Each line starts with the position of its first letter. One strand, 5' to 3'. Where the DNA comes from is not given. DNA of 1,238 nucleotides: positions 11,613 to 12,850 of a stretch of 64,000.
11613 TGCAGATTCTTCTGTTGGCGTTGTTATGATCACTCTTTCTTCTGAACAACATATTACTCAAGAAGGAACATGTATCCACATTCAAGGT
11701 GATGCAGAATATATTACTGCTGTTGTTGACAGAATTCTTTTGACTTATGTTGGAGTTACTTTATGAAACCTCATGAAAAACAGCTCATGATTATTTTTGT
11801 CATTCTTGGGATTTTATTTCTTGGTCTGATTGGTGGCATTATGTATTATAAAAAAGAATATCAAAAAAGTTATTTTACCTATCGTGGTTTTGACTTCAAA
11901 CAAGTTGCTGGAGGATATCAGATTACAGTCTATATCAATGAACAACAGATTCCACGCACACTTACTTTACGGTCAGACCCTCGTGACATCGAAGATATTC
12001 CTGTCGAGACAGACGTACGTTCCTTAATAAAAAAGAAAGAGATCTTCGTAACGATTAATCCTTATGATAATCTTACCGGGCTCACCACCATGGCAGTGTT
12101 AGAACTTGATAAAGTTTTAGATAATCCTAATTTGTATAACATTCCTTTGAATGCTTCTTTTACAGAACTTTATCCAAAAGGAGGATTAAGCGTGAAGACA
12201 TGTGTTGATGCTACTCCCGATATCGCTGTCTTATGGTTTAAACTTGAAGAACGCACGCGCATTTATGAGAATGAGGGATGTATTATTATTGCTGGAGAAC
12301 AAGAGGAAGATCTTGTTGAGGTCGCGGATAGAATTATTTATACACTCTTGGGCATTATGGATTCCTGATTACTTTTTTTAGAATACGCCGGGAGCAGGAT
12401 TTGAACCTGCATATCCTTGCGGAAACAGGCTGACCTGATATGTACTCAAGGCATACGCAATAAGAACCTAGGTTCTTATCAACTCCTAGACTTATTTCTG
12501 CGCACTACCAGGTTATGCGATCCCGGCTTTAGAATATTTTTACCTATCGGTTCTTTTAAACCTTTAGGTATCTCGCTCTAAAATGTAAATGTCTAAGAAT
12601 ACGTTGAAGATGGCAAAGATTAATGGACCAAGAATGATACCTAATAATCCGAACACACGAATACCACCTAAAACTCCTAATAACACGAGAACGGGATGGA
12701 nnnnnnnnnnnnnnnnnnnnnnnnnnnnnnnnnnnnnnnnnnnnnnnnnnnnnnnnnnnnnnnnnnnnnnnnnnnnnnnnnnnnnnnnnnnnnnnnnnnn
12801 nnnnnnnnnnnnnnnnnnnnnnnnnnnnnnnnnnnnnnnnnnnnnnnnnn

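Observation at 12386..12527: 142-nt tRNA gene with ~67 nt of intronic sequence, probably non-canonical or multiple introns, containing a perfect 12-nt palindrome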

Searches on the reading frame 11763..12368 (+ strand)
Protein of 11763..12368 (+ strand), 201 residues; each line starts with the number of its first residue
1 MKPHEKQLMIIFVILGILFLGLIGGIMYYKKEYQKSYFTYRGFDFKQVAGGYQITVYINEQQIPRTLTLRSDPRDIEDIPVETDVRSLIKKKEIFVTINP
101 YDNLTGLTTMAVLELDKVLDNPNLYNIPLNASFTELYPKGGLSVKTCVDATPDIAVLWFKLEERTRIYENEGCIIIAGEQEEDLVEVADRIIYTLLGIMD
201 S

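Call 11: find_encoding_contigs(protein=window:11763-12368:+, flank=3000, max_places=6)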
Protein window:11763-12368:+ (201 aa): 8 contigs read that carry it; 3 places shown.
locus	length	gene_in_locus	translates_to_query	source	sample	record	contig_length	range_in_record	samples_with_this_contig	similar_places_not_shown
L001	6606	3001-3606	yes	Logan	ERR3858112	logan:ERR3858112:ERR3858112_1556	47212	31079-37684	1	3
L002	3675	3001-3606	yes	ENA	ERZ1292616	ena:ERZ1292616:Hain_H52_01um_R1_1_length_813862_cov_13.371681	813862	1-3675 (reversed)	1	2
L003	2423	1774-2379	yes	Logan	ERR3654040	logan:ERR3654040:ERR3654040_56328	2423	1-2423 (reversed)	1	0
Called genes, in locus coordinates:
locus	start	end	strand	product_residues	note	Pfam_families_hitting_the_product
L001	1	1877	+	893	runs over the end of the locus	PF05124:S_layer_C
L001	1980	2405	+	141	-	-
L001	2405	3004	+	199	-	-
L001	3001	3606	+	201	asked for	-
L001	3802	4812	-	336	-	PF01594:AI-2E_transport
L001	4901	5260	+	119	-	PF09668:Asp_protease (weak), PF13650:Asp_protease_2 (weak), PF13975:gag-asp_proteas, PF05618:RimB-like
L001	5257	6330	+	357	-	PF02655:ATP-grasp_3, PF08443:RimK, PF02955:GSH-S_ATP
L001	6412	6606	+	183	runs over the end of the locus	PF01427:Peptidase_M15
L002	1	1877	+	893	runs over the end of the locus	PF05124:S_layer_C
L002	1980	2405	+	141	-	-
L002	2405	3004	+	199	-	-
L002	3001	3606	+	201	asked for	-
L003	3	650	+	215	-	?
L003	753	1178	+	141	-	-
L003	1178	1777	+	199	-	-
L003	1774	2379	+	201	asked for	-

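Call 36: search_protein_families(library=pfam, proteins=[window:11763-12368:+], max_evalue=0.001)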
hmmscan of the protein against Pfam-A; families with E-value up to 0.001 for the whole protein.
window:11763-12368:+ (201 aa): 0 families

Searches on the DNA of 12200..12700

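Call 7: search_rna_families(source=window, start=12200, end=12700, threshold=evalue, max_evalue=10, show_alignments=3)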
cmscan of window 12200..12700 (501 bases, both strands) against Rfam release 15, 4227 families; matches with E-value up to 10: 1.
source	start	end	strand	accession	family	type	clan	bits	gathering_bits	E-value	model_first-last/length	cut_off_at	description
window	12394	12414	-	RF00005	tRNA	Gene; tRNA;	CL00001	14.4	29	4.8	43-63/71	no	tRNA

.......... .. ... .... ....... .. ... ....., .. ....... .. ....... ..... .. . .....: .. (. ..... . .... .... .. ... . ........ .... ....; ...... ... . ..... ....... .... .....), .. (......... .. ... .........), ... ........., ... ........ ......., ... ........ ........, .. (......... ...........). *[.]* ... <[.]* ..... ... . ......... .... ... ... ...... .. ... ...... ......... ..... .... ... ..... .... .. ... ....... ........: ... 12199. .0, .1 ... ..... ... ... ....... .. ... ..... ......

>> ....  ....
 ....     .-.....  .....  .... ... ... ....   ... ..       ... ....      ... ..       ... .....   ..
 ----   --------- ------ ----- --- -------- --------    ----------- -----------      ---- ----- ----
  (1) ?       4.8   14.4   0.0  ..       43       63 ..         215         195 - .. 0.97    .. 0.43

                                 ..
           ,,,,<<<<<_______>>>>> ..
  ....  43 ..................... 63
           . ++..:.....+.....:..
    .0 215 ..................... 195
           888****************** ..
